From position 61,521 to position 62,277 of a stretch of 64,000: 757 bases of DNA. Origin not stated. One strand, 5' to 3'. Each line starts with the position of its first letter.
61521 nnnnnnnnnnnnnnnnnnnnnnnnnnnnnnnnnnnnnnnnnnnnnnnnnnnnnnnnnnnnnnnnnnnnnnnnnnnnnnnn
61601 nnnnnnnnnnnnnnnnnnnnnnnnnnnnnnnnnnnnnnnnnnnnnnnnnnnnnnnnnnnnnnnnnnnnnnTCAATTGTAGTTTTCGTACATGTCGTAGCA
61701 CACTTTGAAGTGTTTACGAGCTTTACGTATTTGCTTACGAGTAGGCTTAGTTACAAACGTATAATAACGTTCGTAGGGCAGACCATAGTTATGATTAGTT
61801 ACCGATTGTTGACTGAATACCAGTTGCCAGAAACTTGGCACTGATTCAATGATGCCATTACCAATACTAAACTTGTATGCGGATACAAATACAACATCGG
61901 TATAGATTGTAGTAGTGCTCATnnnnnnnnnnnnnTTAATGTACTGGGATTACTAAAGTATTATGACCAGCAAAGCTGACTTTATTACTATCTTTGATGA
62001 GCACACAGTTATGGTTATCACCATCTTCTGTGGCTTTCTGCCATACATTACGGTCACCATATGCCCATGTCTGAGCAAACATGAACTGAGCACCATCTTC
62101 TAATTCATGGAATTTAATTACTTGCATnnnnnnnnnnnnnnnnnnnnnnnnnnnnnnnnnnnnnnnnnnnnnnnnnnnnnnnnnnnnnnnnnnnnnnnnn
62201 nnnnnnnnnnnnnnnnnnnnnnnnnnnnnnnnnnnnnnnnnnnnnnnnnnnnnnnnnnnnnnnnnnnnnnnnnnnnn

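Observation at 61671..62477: Paralogous pair of early proteins sharing a basic 'TKPTxKQ(I/V)R' segment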

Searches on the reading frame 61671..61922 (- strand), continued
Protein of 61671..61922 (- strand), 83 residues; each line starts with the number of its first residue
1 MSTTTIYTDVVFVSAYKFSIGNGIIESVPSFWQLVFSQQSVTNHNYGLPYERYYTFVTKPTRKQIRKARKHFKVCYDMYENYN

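Call 62: search_dna_similar(query=P0037, collection=phages, mode=protein, max_evalue=0.001, max_rows=30, rows=spread)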
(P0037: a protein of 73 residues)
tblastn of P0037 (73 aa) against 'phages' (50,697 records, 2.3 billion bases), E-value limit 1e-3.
Records with a match: 49; places in all: 49; records where one place covers at least 80% of the query: 44.
Best place of each record, by identity: 60-80% 2; <60% 47.
By first word of the organism name: Escherichia 21; Citrobacter 9; Shigella 6; Klebsiella 4; Yersinia 3; Salmonella 2; Enterobacter 2; Gamaleyavirus 1; Enterobacteria 1.
By host as written in the record: Escherichia coli 13; Citrobacter freundii 8; - 5; Escherichia coli MG1655 2; Shigella boydii; Shigella flexneri 2; Shigella flexneri 2; Colistin resistant Escherichia coli clinical isolate U1007 2; Yersinia pseudotuberculosis 2; and 12 more.
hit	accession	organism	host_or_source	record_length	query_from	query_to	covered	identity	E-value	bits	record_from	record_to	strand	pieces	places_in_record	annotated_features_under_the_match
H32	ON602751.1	Klebsiella phage VLCpiP4b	Klebsiella pneumoniae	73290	1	69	95%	67.1%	1e-20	89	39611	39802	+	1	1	hypothetical protein (x2)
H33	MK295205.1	Shigella phage vB_SflM_004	Shigella sp.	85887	1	69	95%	55.1%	1e-13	69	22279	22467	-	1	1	DNA polymerase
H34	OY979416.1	Klebsiella phage vB_Kpl_K57alpha1.2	-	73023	1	73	100%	51.3%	3e-13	67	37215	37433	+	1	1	Sak4-like ssDNA annealing protein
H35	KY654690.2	Citrobacter phage Mijalis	Citrobacter freundii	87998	1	70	96%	52.9%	7e-15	72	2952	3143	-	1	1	hypothetical protein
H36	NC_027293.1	Citrobacter phage Moogle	Citrobacter freundii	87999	1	70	96%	52.9%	7e-15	72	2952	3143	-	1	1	hypothetical protein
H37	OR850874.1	Salmonella phage S.Kent 1-2-1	Salmonella enterica subsp. enterica ...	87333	1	69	95%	52.2%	4e-12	64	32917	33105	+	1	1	record has no annotation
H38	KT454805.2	Escherichia phage phiSUSP1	Escherichia coli MG1655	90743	1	69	95%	52.2%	4e-12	64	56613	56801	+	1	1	hypothetical protein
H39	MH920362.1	Citrobacter phage Maleficent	Citrobacter freundii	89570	1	69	95%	50.7%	2e-12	65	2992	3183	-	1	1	hypothetical protein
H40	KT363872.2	Citrobacter phage Mordin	Citrobacter freundii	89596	1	69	95%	50.7%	2e-12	65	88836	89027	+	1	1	hypothetical protein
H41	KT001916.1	Citrobacter phage Michonne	Citrobacter freundii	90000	1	69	95%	50.7%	2e-12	65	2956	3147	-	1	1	hypothetical protein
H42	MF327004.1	Shigella phage Sf17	Shigella boydii; Shigella flexneri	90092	1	69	95%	50.7%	3e-11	62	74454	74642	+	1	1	hypothetical protein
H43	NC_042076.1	Shigella phage Sf17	Shigella boydii; Shigella flexneri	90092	1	69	95%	50.7%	3e-11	62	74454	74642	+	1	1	hypothetical protein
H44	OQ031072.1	Shigella phage SFPB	Shigella flexneri KCTC 22192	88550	1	69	95%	50.7%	4e-11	62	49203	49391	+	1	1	hypothetical protein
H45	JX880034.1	Escherichia phage IME11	Escherichia coli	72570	1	69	95%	47.8%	4e-10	59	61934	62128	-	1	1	hypothetical protein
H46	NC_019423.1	Escherichia phage IME11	Escherichia coli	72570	1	69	95%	47.8%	4e-10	59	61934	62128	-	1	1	hypothetical protein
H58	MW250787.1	Escherichia phage UPEC07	Escherichia coli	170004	14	70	78%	41.4%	5e-5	44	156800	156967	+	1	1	DNA polymerase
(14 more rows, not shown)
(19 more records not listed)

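Call 63: search_dna_similar(query=P0035, collection=phages, mode=protein, max_evalue=0.001, max_rows=30, rows=spread)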
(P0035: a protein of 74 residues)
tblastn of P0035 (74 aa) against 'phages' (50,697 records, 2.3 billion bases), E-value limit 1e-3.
No match.
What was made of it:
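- Tried and rejected: tblastn with P0035 found nothing in the phage collection (call 63).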

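Call 64: get_annotated_region(hit=H58, flank=3000)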
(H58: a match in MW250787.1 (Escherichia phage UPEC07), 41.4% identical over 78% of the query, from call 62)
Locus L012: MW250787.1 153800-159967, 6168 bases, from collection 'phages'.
description: Escherichia phage UPEC07, partial genome.
organism: Escherichia phage UPEC07 (NCBI taxid 2811510)
taxonomy: Viruses; Duplodnaviria; Heunggongvirae; Uroviricota; Caudoviricetes; Straboviridae; Tevenvirinae; Gaprivervirus
host: Escherichia coli; source: wastewater; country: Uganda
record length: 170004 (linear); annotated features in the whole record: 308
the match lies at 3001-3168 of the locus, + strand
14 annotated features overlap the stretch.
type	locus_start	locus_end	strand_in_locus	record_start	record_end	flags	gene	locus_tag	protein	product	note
CDS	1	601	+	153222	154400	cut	-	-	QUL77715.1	RecA-like recombination protein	-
CDS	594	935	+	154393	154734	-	-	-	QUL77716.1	head vertex assembly chaperone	-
CDS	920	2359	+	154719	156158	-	-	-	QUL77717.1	DNA primase-helicase subunit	Gp41 DNA primase-helicase subunit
CDS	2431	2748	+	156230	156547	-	-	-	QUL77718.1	clamp loader subunit DNA polymerase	-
CDS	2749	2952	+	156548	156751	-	-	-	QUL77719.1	discriminator of mRNA degradation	Dmd discriminator of mRNA degradation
CDS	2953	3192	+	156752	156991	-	-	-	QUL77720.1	DNA polymerase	-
CDS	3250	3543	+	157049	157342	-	-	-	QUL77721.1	periplasmic rIV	-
CDS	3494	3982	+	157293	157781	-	-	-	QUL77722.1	hypothetical protein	-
CDS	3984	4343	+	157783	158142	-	-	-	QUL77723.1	hypothetical protein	-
CDS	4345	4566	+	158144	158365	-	-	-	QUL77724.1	nucleotidyltransferase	-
CDS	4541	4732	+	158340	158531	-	-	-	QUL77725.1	hypothetical protein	-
CDS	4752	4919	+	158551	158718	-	-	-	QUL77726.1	major capsid domain-containing protein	-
CDS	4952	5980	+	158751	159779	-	-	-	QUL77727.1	DNA priming protein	-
CDS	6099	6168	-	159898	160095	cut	-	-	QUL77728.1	hypothetical protein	-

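Call 65: get_annotated_region(hit=H36, flank=3000)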
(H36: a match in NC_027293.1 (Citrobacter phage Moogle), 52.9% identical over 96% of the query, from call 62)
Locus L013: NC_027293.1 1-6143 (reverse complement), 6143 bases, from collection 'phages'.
description: Citrobacter phage Moogle, complete genome.
organism: Citrobacter phage Moogle (NCBI taxid 1540094)
taxonomy: Viruses; Duplodnaviria; Heunggongvirae; Uroviricota; Caudoviricetes; Ounavirinae; Mooglevirus; Mooglevirus moogle
host: Citrobacter freundii; source: -; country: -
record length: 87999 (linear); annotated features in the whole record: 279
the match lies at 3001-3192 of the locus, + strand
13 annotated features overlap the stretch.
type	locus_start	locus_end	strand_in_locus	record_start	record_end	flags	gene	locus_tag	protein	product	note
CDS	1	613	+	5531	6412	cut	-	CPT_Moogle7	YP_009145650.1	ribose-phosphate pyrophosphokinase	FelixO1-like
regulatory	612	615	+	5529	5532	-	-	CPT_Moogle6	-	ribosome_binding_site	-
CDS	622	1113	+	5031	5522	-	-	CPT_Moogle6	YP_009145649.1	HNH endonuclease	FelixO1-like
regulatory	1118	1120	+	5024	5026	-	-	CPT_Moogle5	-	ribosome_binding_site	-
CDS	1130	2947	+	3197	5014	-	-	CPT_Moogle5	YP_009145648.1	nicotinamide phosphoribosyl transferase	FelixO1-like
regulatory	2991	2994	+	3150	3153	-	-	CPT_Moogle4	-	ribosome_binding_site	-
CDS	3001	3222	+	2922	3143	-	-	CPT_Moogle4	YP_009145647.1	hypothetical protein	-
regulatory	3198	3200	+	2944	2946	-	-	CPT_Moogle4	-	ribosome_binding_site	-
CDS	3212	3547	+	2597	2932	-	-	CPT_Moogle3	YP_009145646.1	hypothetical protein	-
regulatory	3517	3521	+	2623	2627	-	-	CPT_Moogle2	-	ribosome_binding_site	-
CDS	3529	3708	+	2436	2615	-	-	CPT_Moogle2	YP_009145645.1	hypothetical protein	-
regulatory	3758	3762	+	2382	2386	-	-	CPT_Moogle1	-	ribosome_binding_site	-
CDS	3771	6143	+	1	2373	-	-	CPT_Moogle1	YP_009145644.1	RIIA lysis inhibitor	-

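Call 79: search_protein_families(library=pfam, proteins=[L012:2953-3192:+, L012:4345-4566:+, L013:3001-3222:+], max_evalue=0.1)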
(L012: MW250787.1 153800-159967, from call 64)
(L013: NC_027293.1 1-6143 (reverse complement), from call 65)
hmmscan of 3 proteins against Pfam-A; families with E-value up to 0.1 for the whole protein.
L012:2953-3192:+ (79 aa): 1 family
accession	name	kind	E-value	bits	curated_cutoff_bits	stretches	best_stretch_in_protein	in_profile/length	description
PF23945.1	DUF7279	-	2.4e-19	69.4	24.5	1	23-73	2-53/53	Family of unknown function (DUF7279)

L012:4345-4566:+ (73 aa): 1 family
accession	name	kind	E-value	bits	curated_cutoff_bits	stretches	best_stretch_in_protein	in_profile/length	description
PF23945.1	DUF7279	-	3.3e-20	72.2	24.5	1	9-59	2-52/53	Family of unknown function (DUF7279)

L013:3001-3222:+ (73 aa): 1 family
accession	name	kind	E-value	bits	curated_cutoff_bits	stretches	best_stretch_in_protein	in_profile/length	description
PF23945.1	DUF7279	-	1.6e-15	57.2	24.5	1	22-63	9-51/53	Family of unknown function (DUF7279)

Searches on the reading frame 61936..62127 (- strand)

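Call 5: search_protein_families(library=phrogs, proteins=[window:61936-62127:-], max_evalue=0.01)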
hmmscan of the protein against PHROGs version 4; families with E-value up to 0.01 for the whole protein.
window:61936-62127:- (63 aa): 2 families
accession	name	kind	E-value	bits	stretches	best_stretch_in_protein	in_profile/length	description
phrog_23646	-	unknown function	3.2e-10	41.1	1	3-45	108-149/166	-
phrog_7832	-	unknown function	0.0022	19.2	1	4-62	13-68/77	-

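Call 6: search_protein_families(library=pfam, proteins=[window:61936-62127:-], max_evalue=1)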
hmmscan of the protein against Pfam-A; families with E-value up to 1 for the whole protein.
window:61936-62127:- (63 aa): 1 family
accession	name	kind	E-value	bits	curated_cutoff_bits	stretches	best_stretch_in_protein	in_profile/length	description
PF02247.22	Como_LCP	-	0.079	12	27.1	1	15-60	302-346/373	Large coat protein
